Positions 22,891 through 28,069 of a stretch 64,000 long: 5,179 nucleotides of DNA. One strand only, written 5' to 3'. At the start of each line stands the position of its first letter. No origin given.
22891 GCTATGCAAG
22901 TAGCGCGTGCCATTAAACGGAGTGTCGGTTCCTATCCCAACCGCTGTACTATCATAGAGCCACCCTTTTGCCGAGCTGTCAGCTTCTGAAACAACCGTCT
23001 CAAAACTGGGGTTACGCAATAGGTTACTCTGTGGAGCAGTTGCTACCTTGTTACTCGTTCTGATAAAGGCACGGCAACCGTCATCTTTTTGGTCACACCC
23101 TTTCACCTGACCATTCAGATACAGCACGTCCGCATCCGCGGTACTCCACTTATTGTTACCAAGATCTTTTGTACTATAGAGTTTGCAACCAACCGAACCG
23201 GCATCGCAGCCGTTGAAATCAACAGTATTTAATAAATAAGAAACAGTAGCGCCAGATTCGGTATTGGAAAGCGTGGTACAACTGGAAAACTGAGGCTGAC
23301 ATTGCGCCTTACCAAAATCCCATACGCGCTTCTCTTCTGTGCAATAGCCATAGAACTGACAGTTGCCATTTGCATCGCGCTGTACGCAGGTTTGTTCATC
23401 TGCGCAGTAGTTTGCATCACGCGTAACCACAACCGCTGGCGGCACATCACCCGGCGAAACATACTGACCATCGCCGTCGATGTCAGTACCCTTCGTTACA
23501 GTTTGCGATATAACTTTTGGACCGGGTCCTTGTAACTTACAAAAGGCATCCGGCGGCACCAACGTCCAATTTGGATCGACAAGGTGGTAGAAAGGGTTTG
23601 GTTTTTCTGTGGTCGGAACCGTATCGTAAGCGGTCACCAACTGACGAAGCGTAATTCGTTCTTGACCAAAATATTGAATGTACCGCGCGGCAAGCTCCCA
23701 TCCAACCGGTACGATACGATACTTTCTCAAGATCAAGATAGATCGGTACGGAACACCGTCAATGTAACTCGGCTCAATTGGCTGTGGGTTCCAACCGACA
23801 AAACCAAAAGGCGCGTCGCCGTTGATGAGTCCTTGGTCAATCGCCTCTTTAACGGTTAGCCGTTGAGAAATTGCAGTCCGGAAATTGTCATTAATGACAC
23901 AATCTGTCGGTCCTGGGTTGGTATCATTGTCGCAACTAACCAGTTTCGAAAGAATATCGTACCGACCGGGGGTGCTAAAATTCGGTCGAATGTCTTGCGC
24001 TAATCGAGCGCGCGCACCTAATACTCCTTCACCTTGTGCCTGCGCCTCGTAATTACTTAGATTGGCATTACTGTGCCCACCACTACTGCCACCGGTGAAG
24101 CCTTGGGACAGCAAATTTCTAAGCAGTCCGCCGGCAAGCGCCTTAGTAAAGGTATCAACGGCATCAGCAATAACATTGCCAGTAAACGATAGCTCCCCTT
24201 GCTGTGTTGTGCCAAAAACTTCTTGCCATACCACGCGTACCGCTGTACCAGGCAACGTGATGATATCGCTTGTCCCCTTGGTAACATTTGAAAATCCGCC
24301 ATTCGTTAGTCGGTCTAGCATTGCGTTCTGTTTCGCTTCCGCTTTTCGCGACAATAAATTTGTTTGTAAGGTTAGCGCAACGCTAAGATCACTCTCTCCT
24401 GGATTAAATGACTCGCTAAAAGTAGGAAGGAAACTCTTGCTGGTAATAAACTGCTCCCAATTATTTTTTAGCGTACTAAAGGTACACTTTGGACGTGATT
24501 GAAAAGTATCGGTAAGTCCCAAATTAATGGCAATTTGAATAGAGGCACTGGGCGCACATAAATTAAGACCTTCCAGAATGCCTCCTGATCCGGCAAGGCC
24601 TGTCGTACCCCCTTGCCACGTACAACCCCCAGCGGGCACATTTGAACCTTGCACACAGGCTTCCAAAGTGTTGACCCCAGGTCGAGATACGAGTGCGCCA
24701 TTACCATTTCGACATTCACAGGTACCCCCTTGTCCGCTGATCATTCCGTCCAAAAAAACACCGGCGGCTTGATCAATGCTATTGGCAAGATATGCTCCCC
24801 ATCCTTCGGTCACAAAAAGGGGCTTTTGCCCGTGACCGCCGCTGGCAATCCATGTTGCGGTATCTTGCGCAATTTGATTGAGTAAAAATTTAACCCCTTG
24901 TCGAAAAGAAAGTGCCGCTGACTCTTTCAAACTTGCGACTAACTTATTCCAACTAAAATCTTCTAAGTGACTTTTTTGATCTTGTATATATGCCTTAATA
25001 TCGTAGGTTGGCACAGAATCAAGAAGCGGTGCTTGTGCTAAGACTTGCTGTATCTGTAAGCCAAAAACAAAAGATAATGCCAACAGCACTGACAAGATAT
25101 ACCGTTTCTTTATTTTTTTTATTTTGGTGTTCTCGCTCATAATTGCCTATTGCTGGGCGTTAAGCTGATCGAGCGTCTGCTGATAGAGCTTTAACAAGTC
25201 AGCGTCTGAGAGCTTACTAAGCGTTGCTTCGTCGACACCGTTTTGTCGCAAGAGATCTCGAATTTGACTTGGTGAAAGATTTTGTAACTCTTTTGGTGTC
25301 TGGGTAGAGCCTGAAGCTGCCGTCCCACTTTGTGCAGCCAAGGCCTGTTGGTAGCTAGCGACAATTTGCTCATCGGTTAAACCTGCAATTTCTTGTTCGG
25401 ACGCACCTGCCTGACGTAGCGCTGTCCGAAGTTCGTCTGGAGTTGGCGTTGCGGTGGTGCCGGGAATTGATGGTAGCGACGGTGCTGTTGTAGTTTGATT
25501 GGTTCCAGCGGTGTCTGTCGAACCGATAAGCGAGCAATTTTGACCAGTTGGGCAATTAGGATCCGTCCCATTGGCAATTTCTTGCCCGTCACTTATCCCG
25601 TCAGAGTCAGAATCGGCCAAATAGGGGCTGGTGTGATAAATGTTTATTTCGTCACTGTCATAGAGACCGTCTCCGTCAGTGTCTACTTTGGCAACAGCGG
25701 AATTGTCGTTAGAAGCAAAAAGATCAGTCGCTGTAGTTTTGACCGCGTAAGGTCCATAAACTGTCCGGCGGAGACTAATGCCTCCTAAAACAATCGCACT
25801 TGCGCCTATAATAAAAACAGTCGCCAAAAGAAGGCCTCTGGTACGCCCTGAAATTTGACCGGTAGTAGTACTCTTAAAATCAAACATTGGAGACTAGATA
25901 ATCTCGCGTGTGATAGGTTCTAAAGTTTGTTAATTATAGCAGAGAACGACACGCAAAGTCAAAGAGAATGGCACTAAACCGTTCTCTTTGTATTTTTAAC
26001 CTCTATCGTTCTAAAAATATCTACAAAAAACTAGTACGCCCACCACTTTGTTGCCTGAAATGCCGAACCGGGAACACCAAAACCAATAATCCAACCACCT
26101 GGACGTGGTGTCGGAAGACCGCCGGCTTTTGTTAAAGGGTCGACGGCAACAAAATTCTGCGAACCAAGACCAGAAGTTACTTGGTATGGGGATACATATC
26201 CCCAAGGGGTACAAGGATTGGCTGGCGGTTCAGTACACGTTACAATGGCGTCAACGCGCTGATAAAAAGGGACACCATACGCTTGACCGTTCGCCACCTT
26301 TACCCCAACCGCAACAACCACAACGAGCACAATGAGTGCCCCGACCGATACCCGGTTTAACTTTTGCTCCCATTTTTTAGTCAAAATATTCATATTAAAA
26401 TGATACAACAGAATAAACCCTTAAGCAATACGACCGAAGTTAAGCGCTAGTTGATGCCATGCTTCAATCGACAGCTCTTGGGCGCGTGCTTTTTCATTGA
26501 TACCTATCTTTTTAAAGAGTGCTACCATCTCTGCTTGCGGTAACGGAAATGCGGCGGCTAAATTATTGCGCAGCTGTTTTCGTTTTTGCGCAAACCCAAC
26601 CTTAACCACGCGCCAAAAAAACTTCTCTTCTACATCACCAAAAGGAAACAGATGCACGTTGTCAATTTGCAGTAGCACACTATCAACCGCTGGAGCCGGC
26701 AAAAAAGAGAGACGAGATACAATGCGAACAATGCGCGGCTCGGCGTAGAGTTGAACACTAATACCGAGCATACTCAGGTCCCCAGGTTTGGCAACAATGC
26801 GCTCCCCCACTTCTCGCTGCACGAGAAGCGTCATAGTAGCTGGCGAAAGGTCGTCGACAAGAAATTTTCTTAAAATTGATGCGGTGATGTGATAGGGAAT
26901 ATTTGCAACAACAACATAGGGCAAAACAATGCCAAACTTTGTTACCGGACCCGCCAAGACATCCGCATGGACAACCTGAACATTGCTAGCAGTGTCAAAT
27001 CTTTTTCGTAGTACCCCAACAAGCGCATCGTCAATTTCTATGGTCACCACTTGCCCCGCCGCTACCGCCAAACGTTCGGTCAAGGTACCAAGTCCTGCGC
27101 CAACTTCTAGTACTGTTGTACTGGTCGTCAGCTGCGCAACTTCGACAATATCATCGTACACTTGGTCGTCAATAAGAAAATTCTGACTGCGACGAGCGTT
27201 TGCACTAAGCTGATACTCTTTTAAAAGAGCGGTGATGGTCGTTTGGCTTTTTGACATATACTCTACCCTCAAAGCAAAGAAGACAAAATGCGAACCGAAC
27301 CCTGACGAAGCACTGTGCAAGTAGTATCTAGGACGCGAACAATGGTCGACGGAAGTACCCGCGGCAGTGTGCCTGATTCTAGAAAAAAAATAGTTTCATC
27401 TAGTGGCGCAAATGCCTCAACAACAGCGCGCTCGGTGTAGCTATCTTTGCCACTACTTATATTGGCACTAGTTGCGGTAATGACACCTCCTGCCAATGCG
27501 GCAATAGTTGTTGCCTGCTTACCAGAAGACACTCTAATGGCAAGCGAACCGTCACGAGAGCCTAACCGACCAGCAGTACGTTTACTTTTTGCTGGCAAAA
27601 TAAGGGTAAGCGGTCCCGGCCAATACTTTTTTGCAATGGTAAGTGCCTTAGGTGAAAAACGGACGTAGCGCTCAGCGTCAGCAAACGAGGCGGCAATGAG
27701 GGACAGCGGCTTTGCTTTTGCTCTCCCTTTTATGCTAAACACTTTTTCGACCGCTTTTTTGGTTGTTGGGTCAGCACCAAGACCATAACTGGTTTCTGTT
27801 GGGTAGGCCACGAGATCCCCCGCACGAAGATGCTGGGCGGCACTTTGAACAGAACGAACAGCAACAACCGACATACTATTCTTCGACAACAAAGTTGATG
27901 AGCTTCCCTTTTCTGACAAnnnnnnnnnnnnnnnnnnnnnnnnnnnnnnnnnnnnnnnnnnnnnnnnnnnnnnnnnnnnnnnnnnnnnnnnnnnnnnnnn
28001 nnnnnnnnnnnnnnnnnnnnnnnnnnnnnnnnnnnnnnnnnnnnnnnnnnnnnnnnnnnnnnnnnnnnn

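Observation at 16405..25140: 2911 aa secreted protein built from CBM4/9-like modules, Cys-rich repeats and a C-terminal PKD-like domain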

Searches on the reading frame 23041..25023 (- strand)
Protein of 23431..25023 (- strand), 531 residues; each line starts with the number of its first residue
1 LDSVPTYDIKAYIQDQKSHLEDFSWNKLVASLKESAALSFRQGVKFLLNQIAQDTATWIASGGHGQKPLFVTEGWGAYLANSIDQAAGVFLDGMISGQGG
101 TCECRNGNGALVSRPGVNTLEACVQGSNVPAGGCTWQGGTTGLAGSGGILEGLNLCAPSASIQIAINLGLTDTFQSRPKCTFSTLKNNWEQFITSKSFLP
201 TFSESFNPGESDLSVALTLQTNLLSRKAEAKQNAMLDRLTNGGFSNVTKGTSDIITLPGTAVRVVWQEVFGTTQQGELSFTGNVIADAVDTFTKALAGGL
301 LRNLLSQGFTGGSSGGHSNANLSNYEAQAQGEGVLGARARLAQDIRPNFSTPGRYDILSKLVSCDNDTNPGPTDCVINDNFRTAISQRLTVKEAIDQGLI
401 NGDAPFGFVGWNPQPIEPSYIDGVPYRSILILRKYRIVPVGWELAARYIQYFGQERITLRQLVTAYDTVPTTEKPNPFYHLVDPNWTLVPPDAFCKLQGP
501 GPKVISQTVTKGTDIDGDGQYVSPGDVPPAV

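Call 35: search_protein_families(library=pfam, proteins=[window:23431-25023:-], max_evalue=10)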
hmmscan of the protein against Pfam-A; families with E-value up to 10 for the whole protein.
window:23431-25023:- (531 aa): 1 family
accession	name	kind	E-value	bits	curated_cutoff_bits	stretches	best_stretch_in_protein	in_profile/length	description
PF00681.25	Plectin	-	0.18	12.1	20.5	1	386-402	17-33/39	Plectin repeat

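Call 46: search_solved_structures(query=A3, max_evalue=1)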
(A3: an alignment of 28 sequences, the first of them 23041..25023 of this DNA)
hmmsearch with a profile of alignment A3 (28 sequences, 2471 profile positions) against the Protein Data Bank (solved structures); distinct sequences matched with E-value up to 1: 21.
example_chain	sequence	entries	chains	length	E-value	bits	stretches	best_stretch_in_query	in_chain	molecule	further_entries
4xup_A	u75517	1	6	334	2.1e-11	45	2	1096-1233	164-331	Endo-1,4-beta-xylanase C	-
4xuo_A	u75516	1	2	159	4.4e-05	24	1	656-793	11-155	Endo-1,4-beta-xylanase C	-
1gui_A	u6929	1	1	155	5.3e-05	23.7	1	1151-1231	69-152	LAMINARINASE 16A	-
4d0q_A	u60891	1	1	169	0.00012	22.5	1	1112-1238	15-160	HYALURONATE LYASE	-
8xmz_A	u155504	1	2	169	0.00019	22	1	655-791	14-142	T9SS C-terminal target domain-containing protein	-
3jxs_A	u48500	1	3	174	0.00026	21.5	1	658-790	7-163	Xylanase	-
2zew_A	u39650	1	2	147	0.00053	20.4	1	1122-1959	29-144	S-layer associated multidomain endoglucanase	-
2zey_A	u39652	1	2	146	0.00054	20.4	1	1122-1959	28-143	S-layer associated multidomain endoglucanase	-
2zex_A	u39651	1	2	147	0.00054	20.4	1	1123-1959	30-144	S-layer associated multidomain endoglucanase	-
3oea_A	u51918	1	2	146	0.00059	20.3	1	1103-1233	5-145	S-layer associated multidomain endoglucanase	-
1k42_A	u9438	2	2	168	0.00061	20.2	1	658-1959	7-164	Xylanase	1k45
2y6j_A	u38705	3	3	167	0.00079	19.9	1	658-789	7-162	XYLANASE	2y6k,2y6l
3oeb_A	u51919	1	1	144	0.00079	19.9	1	1105-1233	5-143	S-layer associated multidomain endoglucanase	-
4bj0_A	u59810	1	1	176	0.00082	19.8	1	658-789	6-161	XYLANASE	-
2y64_A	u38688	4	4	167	0.00083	19.8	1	658-789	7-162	XYLANASE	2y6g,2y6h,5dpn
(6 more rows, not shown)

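Call 56: predict_structure(alignment_id=A3)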
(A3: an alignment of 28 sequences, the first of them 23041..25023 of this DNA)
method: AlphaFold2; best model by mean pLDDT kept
length: 661 residues; sequences in the alignment: 28
mean_pLDDT: 54.8   pTM: 0.32
mean pLDDT of the five models: 54.8, 52.7, 49.6, 48.8, 47.3
residues with pLDDT >= 90: 37; 70-90: 132; 50-70: 180; < 50: 312
segments of 3 or more residues with pLDDT < 50: 1-5, 67-70, 96-100, 116-178, 241-283, 304-355, 493-504, 535-549, 553-587, 591-661
pLDDT, mean of each block of 10 residues (from residue 1): 51 71 66 55 60 64 52 55 55 48 59 51 46 44 34 32 35 38 68 76 63 57 59 57 36 34 43 35 49 55 47 31 30 39 36 57 75 80 88 93 88 74 87 82 89 87 90 85 84 38 51 83 79 44 41 43 29 30 46 44 41 32 32 31 36 28 24
secondary structure, 60 per line:
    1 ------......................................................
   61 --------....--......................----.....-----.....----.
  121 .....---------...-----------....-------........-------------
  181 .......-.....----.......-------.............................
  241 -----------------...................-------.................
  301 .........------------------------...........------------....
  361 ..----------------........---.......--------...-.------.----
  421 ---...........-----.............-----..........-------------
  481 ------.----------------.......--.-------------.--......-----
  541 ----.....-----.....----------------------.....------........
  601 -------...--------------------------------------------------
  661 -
elements in order (helices of 4 or more, strands of 3 or more residues): H7-60 H69-72 H75-96 E101-105 E111-115 H120-125 E135-137 H149-152 H160-167 H181-187 H189-193 H198-204 H212-240 H258-276 H284-309 H334-344 H357-362 H379-386 H391-396 E405-407 H426-434 H440-452 H459-467 E504-510 E530-535 E545-549 E555-559 E582-586 E593-597

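Call 67: search_protein_representatives(protein=window:23431-25023:-)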
Query: 531 residues. Proteins with E-value up to 0.001 (for the whole library): 1218; up to 1e-10: 1079; up to 1e-30: 499. The best 150 are listed.
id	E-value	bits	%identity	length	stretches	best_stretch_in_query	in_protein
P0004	3.5e-242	820.9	69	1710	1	12-530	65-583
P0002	5.1e-182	622.4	57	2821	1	30-531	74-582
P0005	9.0e-162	555.6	51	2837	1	15-531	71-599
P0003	1.7e-151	521.6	55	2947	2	151-531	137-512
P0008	4.4e-143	493.9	49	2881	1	30-531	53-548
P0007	4.3e-134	464.2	52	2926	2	142-530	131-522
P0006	1.1e-130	453.0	50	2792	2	143-531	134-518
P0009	3.7e-123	428.1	47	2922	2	147-529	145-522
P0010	5.3e-123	427.6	46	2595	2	148-530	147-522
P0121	1.2e-106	373.7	44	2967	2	154-530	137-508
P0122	6.0e-102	358.1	45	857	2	141-529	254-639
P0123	7.2e-94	331.5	41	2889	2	139-530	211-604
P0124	8.9e-94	331.2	41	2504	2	147-511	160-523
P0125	1.5e-93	330.5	42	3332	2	147-530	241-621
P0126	1.8e-93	330.2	42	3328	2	115-529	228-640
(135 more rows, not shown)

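Call 69: fold_search(model_id=the predicted structure, library=pdb)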
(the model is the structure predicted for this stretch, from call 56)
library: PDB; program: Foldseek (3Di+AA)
matches with E <= 10: 31; with E <= 0.001: 0
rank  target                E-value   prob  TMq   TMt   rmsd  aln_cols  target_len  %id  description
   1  3ixs_K                1.6e+00  0.20  0.06  0.29   9.5        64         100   14  Ring1B C-terminal domain/RYBP C-terminal domain Complex (released 2010-08-25)
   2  3q84_G                3.1e+00  0.04  0.09  0.16  38.5       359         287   13  Crystal structure of human PACSIN 1 F-BAR domain (released 2012-02-22)
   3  6jm4_D                3.5e+00  0.16  0.04  0.24   4.0        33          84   24  The crystal structure of PB1 homo-dimer of human P62/SQSTM1 (released 2020-01-15)
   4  6jm4_A                4.1e+00  0.14  0.04  0.25   4.6        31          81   19  The crystal structure of PB1 homo-dimer of human P62/SQSTM1 (released 2020-01-15)
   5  9a5c_B                4.1e+00  0.01  0.05  0.10  31.2       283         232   13  Integrative model of GLPD-DNAD by crosslinking MS and deep learning (released 2024-09-18)
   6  6yys_H                4.6e+00  0.09  0.07  0.07  12.9       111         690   13  Structure of Mycobacterium smegmatis HelD protein in complex with RNA polymerase core - State II, primary channel enga (released 2020-11-04)
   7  8glv_AW               4.6e+00  0.01  0.06  0.08  59.8       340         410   11  96-nm repeat unit of doublet microtubules from Chlamydomonas reinhardtii flagella (released 2023-05-31)
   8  7ezk_D                5.8e+00  0.04  0.10  0.18  19.8       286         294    9  Cryo-EM structure of an activated Cholecystokinin A receptor (CCKAR)-Gs complex (released 2021-08-25)
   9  6sg9_FI               5.8e+00  0.04  0.07  0.13  22.3       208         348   15  Head domain of the mt-SSU assemblosome from Trypanosoma brucei (released 2019-09-18)
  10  8udg_A                5.8e+00  0.04  0.07  0.23  26.1       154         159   14  S1V2-72 Fab bound to EHA2 from influenza B/Malaysia/2506/2004 (released 2023-11-15)
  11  7zec_C                6.1e+00  0.08  0.10  0.12  20.2       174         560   17  IF(heme/confined) conformation of CydDC in ATP(CydD) bound state (Dataset-15) (released 2023-04-19)
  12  4mjs_V                6.5e+00  0.07  0.04  0.21   4.9        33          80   18  crystal structure of a PB1 complex (released 2014-08-27)
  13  3pwx_A                6.5e+00  0.03  0.10  0.22  28.5       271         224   13  Structure of putative flagellar hook-associated protein from Vibrio parahaemolyticus (released 2011-01-19)
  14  2x3w_C                6.5e+00  0.03  0.10  0.21  34.8       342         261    9  structure of mouse syndapin I (crystal form 2) (released 2010-04-07)
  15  6yxu_H                7.2e+00  0.06  0.07  0.06  13.1       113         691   15  Structure of Mycobacterium smegmatis HelD protein in complex with RNA polymerase core - State I, primary channel engag (released 2020-11-04)
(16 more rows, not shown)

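Call 76: search_protein_families(library=pfam, alignment_id=A6, max_evalue=0.1)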
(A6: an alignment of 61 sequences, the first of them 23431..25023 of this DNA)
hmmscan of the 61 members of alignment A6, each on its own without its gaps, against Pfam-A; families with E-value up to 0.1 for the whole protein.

A. member 1, window:23431-25023:- (531 aa): 0 families

B. families by the number of members that match (of 61 scanned): 10 families
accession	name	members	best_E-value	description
PF21691.2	LDL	1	0.014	Alpha-galactosyl binding lectin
PF00921.22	Lipoprotein_2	1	0.026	Borrelia lipoprotein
PF08929.15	PoNi_C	1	0.036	PoNe immunity proteins (PoNi), C-terminal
PF19538.4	DUF6062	1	0.038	Family of unknown function (DUF6062)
PF06585.17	JHBP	1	0.038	Haemolymph juvenile hormone binding protein (JHBP)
PF04888.17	SseC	1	0.04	Secretion system effector C (SseC) like family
PF22777.1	VKGC_lumenal_dom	1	0.045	Vitamin K-dependent gamma-carboxylase, lumenal domain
PF15699.10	NPR1_interact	1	0.05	NPR1 interacting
PF20615.3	DUF6802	1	0.068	Family of unknown function (DUF6802)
PF22632.2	BphC_D1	1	0.094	Dihydroxybiphenyl dioxygenase BphC D1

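Call 77: search_solved_structures(query=A6, max_evalue=10)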
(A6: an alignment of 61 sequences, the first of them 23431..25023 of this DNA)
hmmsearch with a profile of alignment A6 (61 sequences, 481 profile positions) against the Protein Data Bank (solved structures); distinct sequences matched with E-value up to 10: 1.
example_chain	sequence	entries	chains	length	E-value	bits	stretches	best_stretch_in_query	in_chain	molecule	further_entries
6m10_A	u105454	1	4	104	0.95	11.2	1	198-271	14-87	Putative Fis-like DNA-binding protein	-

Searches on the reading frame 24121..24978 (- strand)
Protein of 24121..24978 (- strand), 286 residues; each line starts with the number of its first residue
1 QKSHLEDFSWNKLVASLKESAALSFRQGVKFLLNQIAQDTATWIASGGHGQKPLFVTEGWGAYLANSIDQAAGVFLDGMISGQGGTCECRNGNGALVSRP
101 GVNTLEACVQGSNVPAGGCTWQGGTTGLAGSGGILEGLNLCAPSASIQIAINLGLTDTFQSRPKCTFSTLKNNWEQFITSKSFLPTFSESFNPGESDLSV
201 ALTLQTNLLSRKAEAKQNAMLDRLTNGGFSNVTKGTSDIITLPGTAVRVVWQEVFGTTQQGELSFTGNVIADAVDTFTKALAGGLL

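Call 115: search_solved_structures(query=A10, max_evalue=10)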
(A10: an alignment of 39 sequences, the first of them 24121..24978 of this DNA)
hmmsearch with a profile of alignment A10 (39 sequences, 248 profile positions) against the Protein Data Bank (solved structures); distinct sequences matched with E-value up to 10: 0.

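Call 116: find_homologous_proteins(query=A10, max_evalue=0.001)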
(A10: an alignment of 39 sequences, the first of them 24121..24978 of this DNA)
Query A10 (39 sequences) (286 aa, profile of the alignment): 2 proteins with E <= 0.001 among 8000 candidates.
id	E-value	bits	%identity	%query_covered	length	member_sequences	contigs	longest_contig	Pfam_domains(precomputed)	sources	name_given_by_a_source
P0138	4.2e-87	310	32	91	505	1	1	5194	-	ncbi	ncbi:MAG: hypothetical protein V1670_02085, partial [Candidatus Omnitrophota bacterium]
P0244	1.2e-21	95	28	56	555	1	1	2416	-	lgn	-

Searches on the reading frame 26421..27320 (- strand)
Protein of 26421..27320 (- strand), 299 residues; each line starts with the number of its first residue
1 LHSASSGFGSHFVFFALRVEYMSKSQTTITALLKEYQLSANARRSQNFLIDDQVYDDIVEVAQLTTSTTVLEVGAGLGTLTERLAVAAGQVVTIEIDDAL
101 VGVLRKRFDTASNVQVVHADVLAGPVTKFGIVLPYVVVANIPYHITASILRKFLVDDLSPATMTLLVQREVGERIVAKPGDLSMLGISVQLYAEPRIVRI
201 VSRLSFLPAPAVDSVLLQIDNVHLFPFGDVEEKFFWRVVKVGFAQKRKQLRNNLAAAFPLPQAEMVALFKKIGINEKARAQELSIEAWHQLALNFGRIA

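Call 6: search_protein_families(library=pfam, proteins=[window:26421-27320:-], max_evalue=0.01)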
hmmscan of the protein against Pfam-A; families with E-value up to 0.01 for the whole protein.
window:26421-27320:- (299 aa): 6 families
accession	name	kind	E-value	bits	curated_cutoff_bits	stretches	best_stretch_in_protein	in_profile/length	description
PF00398.26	RrnaAD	-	2.7e-54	184.5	24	1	40-293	4-259/263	Ribosomal RNA adenine dimethylase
PF13649.12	Methyltransf_25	-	1e-06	29.8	27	1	70-131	1-67/97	Methyltransferase domain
PF05401.17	NodS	-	0.00023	21.5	24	1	51-145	27-119/201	Nodulation protein S (NodS)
PF08241.18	Methyltransf_11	-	0.00035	21.6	21.2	1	71-132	1-64/95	Methyltransferase domain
PF08242.18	Methyltransf_12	-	0.0024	19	30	1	71-127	1-59/98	Methyltransferase domain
PF01135.25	PCMT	-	0.0034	17.6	20.3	1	57-124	64-136/210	Protein-L-isoaspartate(D-aspartate) O-methyltransferase (PCMT)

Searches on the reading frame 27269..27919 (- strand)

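Call 6: search_protein_families(library=pfam, proteins=[window:27269-27919:-], max_evalue=0.01)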
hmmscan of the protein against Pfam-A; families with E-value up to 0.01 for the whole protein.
window:27269-27919:- (216 aa): 1 family
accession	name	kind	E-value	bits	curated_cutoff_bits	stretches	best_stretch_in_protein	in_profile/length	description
PF01300.24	Sua5_yciO_yrdC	-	6.9e-44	149.9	25.1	1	30-207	2-178/178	Telomere recombination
